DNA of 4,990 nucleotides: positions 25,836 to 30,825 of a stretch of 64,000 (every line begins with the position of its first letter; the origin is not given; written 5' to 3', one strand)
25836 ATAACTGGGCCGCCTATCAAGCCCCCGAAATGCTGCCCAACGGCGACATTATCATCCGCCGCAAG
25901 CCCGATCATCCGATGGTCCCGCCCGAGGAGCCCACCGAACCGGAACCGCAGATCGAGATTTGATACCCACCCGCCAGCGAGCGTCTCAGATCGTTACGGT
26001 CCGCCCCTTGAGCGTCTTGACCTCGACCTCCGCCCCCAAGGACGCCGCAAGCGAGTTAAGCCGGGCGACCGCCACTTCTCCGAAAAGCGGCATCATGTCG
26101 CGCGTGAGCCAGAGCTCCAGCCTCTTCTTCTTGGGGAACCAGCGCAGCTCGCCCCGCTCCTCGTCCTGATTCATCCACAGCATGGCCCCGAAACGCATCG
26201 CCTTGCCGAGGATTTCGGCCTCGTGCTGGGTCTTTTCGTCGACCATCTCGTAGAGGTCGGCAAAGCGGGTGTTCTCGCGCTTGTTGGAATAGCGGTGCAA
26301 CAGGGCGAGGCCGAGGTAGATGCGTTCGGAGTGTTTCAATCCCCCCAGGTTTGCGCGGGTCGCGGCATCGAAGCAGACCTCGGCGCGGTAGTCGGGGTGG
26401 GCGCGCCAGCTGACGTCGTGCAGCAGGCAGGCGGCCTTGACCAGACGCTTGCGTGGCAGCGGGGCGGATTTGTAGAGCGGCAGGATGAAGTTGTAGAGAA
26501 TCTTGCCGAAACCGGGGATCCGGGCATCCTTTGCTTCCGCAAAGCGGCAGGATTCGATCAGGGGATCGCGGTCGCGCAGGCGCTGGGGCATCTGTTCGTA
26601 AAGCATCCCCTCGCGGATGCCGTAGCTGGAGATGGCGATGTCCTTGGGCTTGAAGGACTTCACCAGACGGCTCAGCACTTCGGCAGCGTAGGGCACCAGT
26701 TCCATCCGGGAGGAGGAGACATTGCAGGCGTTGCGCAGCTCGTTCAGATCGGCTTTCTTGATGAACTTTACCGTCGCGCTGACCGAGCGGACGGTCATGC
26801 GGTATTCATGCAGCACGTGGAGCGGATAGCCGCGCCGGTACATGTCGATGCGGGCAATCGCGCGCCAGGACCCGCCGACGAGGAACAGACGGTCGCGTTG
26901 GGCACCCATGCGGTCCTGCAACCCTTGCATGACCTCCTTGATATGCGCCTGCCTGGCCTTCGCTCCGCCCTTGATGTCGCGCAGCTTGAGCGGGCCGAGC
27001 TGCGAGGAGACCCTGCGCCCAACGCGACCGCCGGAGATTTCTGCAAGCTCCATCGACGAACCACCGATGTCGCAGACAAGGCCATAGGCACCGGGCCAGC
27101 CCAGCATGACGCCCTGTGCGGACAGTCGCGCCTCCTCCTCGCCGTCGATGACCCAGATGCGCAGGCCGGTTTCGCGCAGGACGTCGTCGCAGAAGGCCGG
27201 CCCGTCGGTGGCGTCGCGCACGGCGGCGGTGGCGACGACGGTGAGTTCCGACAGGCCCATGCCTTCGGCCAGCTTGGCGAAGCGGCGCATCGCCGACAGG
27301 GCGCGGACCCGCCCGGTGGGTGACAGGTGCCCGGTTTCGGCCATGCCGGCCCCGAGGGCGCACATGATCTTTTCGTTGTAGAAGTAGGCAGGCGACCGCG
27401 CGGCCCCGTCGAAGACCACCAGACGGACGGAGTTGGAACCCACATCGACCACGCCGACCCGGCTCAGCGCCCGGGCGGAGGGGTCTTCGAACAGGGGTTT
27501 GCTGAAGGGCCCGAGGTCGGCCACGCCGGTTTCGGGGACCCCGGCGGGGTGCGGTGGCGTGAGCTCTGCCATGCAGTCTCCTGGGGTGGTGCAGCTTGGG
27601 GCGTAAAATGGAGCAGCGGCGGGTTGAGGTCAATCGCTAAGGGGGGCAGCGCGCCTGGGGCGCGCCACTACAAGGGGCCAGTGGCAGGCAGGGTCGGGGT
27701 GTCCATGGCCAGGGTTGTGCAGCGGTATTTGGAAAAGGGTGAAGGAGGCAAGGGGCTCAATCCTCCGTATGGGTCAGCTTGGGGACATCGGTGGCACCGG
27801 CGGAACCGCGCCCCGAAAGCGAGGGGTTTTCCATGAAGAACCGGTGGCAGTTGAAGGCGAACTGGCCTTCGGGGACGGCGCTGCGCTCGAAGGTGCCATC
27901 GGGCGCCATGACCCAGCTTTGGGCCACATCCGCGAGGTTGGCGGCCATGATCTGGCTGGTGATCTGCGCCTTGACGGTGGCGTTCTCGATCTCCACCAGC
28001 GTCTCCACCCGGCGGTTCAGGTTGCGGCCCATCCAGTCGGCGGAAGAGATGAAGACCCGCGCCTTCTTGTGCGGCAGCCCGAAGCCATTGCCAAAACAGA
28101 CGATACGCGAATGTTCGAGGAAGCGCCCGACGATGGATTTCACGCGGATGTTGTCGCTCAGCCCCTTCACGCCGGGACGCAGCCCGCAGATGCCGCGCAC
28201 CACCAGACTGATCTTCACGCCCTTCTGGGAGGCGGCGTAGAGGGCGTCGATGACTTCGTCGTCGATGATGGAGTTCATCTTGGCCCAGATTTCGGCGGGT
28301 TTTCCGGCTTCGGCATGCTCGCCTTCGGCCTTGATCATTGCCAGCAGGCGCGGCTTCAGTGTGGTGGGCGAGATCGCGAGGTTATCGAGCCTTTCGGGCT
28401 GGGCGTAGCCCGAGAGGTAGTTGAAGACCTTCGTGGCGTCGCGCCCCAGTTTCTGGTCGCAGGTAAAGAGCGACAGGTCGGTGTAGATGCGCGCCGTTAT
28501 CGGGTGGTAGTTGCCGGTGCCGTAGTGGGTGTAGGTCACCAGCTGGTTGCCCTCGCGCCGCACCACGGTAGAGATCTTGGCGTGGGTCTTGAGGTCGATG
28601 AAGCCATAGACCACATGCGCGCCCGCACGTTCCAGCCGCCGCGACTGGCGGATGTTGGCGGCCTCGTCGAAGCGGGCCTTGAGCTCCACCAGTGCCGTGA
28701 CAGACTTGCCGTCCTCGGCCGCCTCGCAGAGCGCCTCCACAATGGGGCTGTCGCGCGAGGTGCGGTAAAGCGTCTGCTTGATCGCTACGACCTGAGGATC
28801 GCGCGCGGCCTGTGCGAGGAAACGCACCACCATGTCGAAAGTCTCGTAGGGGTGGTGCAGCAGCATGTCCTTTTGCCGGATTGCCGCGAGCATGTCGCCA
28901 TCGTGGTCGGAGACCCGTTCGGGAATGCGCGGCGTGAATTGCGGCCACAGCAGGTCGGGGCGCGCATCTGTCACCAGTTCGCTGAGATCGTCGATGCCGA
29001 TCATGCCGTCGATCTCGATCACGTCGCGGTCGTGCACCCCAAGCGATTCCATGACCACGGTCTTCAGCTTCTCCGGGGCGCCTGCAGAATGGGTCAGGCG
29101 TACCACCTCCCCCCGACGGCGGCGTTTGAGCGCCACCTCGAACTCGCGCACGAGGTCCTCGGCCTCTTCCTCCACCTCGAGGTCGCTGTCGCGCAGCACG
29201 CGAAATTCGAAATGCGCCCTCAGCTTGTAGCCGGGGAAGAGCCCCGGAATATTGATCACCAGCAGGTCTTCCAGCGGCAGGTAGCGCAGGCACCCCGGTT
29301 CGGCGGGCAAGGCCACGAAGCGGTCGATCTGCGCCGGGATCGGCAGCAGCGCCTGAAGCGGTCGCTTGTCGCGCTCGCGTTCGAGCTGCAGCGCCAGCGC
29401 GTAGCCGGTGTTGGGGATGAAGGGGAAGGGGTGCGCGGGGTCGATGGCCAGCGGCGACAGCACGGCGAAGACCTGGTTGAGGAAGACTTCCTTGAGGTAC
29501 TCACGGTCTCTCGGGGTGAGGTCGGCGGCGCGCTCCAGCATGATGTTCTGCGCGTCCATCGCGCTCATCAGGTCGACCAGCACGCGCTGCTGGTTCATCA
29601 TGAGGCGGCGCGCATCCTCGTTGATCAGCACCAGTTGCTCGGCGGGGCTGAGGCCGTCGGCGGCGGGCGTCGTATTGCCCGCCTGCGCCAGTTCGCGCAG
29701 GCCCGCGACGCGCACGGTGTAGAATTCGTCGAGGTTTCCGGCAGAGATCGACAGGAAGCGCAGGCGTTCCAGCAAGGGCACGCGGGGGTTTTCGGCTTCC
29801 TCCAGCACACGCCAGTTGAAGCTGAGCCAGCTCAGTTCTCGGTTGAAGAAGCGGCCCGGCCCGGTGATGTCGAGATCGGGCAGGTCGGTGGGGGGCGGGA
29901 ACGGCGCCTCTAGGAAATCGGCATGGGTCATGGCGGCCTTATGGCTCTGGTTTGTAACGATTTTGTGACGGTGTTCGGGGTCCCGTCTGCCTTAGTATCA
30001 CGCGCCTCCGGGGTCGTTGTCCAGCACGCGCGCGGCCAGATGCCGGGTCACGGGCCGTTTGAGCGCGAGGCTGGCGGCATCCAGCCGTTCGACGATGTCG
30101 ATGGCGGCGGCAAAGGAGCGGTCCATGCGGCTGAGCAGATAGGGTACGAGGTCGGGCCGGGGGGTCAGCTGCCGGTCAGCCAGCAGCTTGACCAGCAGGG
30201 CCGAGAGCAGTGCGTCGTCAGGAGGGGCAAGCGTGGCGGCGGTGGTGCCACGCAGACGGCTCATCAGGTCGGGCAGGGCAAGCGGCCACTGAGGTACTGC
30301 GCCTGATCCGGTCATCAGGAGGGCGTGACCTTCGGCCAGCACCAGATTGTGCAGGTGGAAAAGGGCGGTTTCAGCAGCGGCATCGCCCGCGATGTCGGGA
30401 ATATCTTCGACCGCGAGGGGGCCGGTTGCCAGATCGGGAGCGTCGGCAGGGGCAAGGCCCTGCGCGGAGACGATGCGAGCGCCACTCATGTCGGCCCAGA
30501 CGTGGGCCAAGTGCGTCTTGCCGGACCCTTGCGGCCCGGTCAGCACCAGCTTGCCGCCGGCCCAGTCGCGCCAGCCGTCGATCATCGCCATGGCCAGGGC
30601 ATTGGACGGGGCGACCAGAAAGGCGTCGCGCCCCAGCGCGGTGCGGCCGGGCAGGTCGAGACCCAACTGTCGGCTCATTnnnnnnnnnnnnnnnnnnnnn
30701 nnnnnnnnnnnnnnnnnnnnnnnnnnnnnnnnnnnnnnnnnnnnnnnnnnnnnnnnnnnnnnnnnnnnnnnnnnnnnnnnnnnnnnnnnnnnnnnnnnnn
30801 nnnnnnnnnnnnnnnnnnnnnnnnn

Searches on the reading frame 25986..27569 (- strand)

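Call 75: search_protein_families(library=pfam, proteins=[window:25986-27569:-], max_evalue=0.00001)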
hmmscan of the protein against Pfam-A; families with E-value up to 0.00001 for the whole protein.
window:25986-27569:- (527 aa): 2 families
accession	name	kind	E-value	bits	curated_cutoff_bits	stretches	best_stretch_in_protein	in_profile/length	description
PF02541.22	Ppx-GppA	-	6.7e-41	141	27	1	53-329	3-284/285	Ppx/GppA phosphatase family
PF21697.3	Ppx_C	-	2.3e-18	67.4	27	1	374-515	42-184/187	Exopolyphosphatase, C-terminal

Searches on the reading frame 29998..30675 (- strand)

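Call 75: search_protein_families(library=pfam, proteins=[window:29998-30675:-], max_evalue=0.00001)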
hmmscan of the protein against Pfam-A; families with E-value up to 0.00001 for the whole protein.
window:29998-30675:- (225 aa): 1 family
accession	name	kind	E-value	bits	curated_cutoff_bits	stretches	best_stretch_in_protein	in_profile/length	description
PF22688.2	Hda_lid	-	2e-06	28.1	27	1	166-210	13-57/65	Hda, lid domain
